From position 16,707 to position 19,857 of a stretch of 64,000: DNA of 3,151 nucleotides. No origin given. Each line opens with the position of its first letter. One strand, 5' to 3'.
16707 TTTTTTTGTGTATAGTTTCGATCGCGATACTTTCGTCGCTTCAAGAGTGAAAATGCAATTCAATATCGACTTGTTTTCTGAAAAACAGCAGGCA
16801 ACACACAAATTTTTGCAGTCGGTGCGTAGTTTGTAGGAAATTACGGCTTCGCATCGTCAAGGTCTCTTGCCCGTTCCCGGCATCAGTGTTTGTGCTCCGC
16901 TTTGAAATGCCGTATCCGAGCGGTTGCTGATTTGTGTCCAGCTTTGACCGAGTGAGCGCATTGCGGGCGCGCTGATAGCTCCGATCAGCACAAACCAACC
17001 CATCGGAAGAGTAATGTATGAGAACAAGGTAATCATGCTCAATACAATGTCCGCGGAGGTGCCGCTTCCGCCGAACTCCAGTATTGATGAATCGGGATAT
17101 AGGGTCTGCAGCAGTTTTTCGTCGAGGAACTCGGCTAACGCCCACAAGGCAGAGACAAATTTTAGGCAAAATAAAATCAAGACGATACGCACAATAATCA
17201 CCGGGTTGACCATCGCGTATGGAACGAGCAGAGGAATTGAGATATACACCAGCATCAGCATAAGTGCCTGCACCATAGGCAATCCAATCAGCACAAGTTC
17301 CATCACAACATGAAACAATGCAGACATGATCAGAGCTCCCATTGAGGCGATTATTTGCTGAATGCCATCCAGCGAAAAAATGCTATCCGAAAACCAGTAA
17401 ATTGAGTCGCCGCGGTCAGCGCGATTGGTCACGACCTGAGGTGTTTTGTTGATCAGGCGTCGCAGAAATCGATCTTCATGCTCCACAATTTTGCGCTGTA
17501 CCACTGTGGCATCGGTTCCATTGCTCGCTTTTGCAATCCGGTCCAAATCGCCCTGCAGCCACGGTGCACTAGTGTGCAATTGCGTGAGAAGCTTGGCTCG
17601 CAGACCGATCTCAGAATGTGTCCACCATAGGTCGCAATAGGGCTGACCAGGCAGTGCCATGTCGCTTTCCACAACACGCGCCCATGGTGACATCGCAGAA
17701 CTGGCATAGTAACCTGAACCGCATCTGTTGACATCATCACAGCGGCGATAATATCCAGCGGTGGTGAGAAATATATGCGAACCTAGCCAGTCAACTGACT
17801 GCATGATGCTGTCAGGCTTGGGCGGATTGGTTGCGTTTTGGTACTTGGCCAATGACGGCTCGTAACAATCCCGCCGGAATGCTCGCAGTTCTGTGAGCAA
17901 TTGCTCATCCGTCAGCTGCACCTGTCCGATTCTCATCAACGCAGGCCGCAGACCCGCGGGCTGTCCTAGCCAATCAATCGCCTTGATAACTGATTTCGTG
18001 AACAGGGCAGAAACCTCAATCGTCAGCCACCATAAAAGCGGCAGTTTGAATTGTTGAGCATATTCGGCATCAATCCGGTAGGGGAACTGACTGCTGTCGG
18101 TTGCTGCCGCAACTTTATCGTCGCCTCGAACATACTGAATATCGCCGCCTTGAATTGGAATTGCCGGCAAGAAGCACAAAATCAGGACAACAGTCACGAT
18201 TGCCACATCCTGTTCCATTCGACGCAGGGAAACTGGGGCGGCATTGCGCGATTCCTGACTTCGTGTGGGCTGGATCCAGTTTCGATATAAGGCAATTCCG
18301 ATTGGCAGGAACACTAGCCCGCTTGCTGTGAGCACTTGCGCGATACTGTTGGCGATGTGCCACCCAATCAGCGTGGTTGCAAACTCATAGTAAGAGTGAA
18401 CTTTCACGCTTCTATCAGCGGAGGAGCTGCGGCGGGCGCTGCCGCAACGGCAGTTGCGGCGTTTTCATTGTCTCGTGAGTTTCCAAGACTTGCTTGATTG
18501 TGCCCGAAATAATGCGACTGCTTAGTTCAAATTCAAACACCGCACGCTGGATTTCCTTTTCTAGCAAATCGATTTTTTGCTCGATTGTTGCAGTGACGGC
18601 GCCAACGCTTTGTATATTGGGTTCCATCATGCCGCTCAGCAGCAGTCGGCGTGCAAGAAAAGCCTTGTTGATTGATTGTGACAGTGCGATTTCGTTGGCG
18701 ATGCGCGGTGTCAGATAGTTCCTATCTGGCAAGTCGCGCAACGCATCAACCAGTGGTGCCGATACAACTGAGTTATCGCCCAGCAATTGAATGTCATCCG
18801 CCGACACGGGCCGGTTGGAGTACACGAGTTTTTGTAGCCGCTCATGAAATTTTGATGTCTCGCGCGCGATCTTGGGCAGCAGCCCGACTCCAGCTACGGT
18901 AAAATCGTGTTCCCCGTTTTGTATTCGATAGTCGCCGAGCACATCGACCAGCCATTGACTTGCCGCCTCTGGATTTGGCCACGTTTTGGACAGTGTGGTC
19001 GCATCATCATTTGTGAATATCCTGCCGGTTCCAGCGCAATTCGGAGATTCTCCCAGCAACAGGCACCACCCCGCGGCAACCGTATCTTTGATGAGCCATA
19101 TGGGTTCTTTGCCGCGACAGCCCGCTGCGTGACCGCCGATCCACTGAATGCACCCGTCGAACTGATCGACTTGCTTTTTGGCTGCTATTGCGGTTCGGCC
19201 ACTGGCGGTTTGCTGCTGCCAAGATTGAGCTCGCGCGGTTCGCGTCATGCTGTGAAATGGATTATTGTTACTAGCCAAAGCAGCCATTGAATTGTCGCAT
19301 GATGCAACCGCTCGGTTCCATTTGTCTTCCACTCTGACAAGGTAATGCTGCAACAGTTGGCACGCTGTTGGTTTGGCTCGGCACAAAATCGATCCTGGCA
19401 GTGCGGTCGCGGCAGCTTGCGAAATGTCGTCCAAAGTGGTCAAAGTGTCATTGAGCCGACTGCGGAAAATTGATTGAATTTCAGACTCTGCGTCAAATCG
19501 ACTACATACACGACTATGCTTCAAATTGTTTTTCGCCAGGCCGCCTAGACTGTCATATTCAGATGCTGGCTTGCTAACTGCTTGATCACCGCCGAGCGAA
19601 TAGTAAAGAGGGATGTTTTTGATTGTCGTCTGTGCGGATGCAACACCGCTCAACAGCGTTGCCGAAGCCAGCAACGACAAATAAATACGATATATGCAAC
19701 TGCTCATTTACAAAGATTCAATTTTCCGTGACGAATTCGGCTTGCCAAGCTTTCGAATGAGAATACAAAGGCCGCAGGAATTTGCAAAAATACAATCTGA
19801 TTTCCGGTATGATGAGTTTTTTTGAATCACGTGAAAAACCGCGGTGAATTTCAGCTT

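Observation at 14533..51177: ICE-like island with intact pore and pilus modules but no relaxase, coupling protein, ParA or DnaB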

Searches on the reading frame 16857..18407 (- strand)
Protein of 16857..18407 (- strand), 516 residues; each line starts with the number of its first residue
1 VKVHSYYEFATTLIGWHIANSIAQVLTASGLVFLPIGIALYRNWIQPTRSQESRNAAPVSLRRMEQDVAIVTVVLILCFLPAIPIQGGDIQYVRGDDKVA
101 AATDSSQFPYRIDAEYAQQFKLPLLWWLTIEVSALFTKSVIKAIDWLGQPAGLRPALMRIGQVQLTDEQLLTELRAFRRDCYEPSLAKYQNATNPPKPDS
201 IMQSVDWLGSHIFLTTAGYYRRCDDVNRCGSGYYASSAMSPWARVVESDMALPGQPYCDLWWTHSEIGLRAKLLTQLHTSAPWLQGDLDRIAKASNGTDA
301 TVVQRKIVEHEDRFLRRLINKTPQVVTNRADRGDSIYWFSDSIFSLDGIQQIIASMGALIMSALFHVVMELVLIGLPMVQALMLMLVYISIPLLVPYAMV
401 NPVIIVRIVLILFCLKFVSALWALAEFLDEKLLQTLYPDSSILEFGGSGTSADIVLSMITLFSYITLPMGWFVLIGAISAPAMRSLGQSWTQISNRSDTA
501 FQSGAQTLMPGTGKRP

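Call 13: search_protein_families(library=ncbifam, max_evalue=0.01, proteins=[window:16860-18407:-])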
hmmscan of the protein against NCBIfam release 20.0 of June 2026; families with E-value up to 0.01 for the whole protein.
seq(516 aa): 0 families

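Call 28: search_protein_families(library=pfam, max_evalue=0.01, proteins=[window:16857-18407:-])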
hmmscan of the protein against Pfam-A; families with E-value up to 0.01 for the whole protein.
window:16857-18407:- (516 aa): 1 family
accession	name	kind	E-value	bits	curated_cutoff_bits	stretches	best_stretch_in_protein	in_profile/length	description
PF07916.16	TraG_N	-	4.4e-28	98.9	36.1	1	11-495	4-459/462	TraG-like protein, N-terminal region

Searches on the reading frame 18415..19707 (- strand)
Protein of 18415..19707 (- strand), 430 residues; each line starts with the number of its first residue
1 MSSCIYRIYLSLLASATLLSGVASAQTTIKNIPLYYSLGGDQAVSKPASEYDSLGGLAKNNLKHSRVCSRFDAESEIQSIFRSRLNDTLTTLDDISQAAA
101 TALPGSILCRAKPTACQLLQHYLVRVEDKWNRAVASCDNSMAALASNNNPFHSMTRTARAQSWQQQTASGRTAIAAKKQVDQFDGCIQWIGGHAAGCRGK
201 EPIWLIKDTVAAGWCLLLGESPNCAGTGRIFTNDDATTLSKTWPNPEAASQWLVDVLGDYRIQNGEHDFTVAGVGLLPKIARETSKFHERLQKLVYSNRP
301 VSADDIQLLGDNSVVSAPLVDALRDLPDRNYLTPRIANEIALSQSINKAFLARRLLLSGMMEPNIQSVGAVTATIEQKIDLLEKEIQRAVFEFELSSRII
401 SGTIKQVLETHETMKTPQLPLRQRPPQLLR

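Call 13: search_protein_families(library=ncbifam, max_evalue=0.01, proteins=[window:18418-19707:-])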
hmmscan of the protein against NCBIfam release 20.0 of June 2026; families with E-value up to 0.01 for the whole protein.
seq(430 aa): 1 family
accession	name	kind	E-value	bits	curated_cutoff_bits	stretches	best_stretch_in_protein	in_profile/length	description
TIGR03755.1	conj_TIGR03755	equivalog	5.2e-72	243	270.45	1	34-417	4-398/419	integrating conjugative element protein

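Call 56: search_protein_families(library=pfam, max_evalue=0.01, proteins=[window:18415-19707:-])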
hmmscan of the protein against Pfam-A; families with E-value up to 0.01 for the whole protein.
window:18415-19707:- (430 aa): 0 families
